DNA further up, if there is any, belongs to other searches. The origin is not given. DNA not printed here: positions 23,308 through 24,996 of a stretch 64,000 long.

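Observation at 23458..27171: Translationally coupled operon: HAD phosphatase::UbiA phosphoribosyl/prenyl-transferase fusion, a 14-TM GT-C-like membrane protein, and a SAM methyltransferase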

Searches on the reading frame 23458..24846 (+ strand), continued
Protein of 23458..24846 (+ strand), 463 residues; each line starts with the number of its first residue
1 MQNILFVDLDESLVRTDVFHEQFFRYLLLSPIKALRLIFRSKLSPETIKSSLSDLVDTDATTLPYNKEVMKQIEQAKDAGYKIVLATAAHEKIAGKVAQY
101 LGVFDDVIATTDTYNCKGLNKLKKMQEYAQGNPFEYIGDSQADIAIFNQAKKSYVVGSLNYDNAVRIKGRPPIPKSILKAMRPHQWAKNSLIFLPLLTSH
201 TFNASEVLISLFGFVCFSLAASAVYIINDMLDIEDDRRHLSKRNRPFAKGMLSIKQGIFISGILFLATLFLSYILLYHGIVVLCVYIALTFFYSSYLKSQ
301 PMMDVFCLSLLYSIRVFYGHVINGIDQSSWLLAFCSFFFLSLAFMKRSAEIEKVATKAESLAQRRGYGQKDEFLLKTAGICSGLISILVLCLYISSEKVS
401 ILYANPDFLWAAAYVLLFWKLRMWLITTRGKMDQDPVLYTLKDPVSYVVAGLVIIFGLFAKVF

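Call 68: get_annotated_region(hit=H3, flank=7000)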
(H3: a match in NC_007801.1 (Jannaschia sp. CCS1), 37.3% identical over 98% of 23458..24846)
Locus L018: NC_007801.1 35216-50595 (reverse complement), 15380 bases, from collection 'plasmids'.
description: Jannaschia sp. CCS1 plasmid p1, complete sequence
organism: Jannaschia sp. CCS1 (NCBI taxid 290400)
taxonomy: Bacteria; Pseudomonadota; Alphaproteobacteria; Rhodobacterales; Roseobacteraceae; Jannaschia; Jannaschia sp. CCS1
host: -; source: -; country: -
typing (MOB-suite, as given by PLSDB): mobilizable; replicon rep_cluster_1029; relaxase MOBQ
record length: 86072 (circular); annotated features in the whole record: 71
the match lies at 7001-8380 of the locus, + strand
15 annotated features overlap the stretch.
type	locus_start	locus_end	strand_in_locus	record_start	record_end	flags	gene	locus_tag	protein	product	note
CDS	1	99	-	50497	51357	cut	-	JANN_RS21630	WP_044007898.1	hypothetical protein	-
CDS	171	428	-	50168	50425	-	-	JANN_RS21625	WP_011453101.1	hypothetical protein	-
CDS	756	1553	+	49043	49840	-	-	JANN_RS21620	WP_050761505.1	WecB/TagA/CpsF family glycosyltransferase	-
CDS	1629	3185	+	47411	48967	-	-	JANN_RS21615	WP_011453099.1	O-antigen ligase family protein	-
CDS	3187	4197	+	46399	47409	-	-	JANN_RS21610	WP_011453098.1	glycosyltransferase family 2 protein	-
CDS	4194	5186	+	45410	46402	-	-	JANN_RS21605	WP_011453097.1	glycosyltransferase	-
CDS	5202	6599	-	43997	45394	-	-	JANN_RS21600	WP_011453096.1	oligosaccharide flippase family protein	-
CDS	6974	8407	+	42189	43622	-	-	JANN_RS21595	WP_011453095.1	UbiA family prenyltransferase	-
CDS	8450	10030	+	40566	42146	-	-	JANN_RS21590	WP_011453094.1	hypothetical protein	-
CDS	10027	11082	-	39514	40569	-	-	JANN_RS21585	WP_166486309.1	glycosyltransferase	-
CDS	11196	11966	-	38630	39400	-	-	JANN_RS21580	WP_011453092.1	FkbM family methyltransferase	-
CDS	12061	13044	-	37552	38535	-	galE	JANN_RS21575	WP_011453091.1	UDP-glucose 4-epimerase GalE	GO:0006012 - galactose metabolic process [Evidence IEA]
CDS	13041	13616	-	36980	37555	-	-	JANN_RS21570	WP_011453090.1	HAD-IIIA family hydrolase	-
CDS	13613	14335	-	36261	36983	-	-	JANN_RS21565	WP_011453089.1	nucleotidyltransferase family protein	-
CDS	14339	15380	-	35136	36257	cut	-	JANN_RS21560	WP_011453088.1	NAD-dependent epimerase/dehydratase family protein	-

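Call 84: get_annotated_region(hit=H30, flank=9000)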
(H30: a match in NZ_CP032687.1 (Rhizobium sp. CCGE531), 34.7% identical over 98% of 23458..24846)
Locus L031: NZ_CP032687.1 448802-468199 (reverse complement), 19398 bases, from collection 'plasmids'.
description: Rhizobium sp. CCGE531 plasmid pRCCGE531b, complete sequence
organism: Rhizobium sp. CCGE531 (NCBI taxid 2364271)
taxonomy: Bacteria; Pseudomonadota; Alphaproteobacteria; Hyphomicrobiales; Rhizobiaceae; Rhizobium; Rhizobium sp. CCGE531
host: -; source: Phaseolus; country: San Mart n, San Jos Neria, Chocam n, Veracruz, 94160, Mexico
typing (MOB-suite, as given by PLSDB): conjugative; relaxase MOBQ; mating-pair formation MPF_T
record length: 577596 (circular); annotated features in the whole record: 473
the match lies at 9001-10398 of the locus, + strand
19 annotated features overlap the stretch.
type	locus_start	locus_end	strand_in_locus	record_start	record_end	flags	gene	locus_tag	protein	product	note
CDS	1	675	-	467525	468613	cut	-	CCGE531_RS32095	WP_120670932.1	Gfo/Idh/MocA family oxidoreductase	-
CDS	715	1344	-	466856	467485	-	-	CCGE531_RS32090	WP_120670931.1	cupin domain-containing protein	-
CDS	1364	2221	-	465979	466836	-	-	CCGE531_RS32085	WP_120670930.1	phosphoenolpyruvate hydrolase family protein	-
CDS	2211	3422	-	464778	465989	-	-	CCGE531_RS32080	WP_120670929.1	Tm-1-like ATP-binding domain-containing protein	-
CDS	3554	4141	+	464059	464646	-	-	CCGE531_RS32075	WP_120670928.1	phosphoenolpyruvate hydrolase family protein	-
CDS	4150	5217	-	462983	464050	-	ugpC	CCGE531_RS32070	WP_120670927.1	sn-glycerol-3-phosphate ABC transporter ATP-binding protein UgpC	-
CDS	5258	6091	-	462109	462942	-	-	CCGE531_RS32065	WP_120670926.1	carbohydrate ABC transporter permease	GO:0008643 - carbohydrate transport [Evidence IEA]; GO:0055085 - transmembrane transport [Evidence IEA]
CDS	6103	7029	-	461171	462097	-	-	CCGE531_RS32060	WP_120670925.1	sugar ABC transporter permease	-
CDS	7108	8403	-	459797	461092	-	-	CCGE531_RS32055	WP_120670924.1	extracellular solute-binding protein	-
CDS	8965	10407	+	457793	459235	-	-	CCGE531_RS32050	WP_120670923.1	UbiA family prenyltransferase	-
CDS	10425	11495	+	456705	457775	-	-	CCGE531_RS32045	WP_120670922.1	NAD(P)-dependent oxidoreductase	-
CDS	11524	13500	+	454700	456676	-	-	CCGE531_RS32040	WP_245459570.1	hypothetical protein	-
CDS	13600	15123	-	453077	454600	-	-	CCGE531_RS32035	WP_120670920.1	GMC family oxidoreductase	-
CDS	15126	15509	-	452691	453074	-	-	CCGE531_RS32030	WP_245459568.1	hypothetical protein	-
CDS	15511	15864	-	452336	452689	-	-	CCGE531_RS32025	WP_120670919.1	SMR family transporter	-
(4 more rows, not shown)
